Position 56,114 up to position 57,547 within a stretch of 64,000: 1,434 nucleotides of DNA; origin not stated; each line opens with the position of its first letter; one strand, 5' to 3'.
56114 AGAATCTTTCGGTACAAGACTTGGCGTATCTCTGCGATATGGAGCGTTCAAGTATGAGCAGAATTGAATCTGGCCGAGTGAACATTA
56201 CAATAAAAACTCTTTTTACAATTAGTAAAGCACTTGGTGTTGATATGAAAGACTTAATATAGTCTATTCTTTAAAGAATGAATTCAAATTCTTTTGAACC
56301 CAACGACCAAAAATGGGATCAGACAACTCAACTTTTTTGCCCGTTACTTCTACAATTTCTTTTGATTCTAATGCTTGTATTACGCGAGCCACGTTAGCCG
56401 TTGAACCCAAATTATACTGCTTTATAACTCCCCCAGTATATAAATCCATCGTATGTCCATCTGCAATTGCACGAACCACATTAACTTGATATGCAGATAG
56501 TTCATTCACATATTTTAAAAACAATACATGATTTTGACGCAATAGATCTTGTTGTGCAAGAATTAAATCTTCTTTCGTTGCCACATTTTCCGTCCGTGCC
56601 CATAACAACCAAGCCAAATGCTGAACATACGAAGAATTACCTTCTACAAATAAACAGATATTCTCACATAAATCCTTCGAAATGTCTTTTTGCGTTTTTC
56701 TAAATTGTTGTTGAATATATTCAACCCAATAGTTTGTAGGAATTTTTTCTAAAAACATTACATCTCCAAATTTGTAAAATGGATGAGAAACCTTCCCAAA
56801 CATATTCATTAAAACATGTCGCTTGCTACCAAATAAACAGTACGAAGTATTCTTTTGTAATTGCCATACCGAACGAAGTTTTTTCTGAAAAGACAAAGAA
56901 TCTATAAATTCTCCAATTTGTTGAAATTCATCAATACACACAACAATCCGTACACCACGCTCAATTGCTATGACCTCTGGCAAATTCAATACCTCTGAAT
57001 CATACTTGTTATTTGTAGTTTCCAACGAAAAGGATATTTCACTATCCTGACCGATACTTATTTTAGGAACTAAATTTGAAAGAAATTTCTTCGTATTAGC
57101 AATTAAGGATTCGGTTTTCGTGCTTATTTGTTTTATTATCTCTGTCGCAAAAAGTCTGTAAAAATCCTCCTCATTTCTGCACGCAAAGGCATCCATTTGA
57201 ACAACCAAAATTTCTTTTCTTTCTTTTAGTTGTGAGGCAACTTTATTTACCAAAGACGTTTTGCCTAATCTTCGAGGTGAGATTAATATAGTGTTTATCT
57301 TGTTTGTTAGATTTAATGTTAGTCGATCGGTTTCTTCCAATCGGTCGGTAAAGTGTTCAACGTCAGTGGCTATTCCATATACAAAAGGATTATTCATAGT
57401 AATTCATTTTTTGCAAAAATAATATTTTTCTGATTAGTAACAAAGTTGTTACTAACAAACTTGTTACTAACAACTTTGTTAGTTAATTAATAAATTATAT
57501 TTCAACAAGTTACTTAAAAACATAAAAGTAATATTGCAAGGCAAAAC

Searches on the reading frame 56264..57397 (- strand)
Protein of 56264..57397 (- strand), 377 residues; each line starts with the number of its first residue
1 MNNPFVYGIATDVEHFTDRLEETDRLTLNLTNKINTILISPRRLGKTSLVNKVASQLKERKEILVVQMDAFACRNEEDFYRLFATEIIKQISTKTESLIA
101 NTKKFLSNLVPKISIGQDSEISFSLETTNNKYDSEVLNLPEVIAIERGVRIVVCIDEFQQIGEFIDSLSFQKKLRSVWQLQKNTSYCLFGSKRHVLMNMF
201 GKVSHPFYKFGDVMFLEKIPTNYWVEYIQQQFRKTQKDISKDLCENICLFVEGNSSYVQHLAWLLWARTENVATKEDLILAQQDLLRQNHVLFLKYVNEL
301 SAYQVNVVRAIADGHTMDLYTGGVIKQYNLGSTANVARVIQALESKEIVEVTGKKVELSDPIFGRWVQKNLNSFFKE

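Call 7: search_protein_families(library=pfam, proteins=[window:56264-57397:-], max_evalue=0.1)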
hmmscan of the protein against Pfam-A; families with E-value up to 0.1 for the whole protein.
window:56264-57397:- (377 aa): 8 families
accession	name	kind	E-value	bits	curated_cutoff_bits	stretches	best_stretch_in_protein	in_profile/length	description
PF13173.12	AAA_14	-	9.4e-08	32.6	27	1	37-91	6-58/129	AAA domain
PF01637.24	ATPase_2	-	1.2e-06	28.9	33.2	1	16-181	1-145/225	ATPase domain predominantly from Archaea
PF07693.20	KAP_NTPase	-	4e-06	26.7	20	1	44-157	31-159/293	KAP family P-loop domain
PF13401.12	AAA_22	-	3.7e-05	24.5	27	1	36-191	8-123/130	AAA domain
PF09820.16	AAA-ATPase_like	-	0.00011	22.5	26.1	1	31-166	28-158/201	Predicted AAA-ATPase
PF14516.12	AAA_35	-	0.0047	16.2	27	1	38-94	35-96/331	AAA-like domain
PF13191.12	AAA_16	-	0.012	16.6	32.6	1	45-162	36-145/167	AAA ATPase domain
PF04574.18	DUF592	-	0.041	14.1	24.5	0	14-66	98-152/153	Protein of unknown function (DUF592)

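Call 8: search_protein_families(library=padloc, proteins=[window:56264-57397:-], max_evalue=0.1)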
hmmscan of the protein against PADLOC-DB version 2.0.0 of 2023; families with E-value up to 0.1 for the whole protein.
window:56264-57397:- (377 aa): 2 families
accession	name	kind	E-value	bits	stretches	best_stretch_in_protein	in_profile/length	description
PDLC04789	PDC-S01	-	0.00042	17.5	1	25-75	9-57/375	-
PDLC04787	PDC-S01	-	0.00086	16.3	1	17-92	11-89/412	-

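Call 10: search_protein_families(library=ncbifam, proteins=[window:56264-57397:-], max_evalue=0.1)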
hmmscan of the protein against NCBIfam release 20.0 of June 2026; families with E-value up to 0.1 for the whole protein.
window:56264-57397:- (377 aa): 1 family
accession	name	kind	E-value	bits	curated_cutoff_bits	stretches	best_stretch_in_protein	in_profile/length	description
NF007775.0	PRK10463.1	equivalog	0.012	15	385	1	9-88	80-158/290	hydrogenase nickel incorporation protein HypB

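Call 11: search_protein_families(library=phrogs, proteins=[window:56264-57397:-], max_evalue=0.1)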
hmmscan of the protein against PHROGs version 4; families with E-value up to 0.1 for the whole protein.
window:56264-57397:- (377 aa): 1 family
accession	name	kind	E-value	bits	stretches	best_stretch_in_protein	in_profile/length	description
phrog_6841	-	unknown function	1e-05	25.6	1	15-262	35-276/470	-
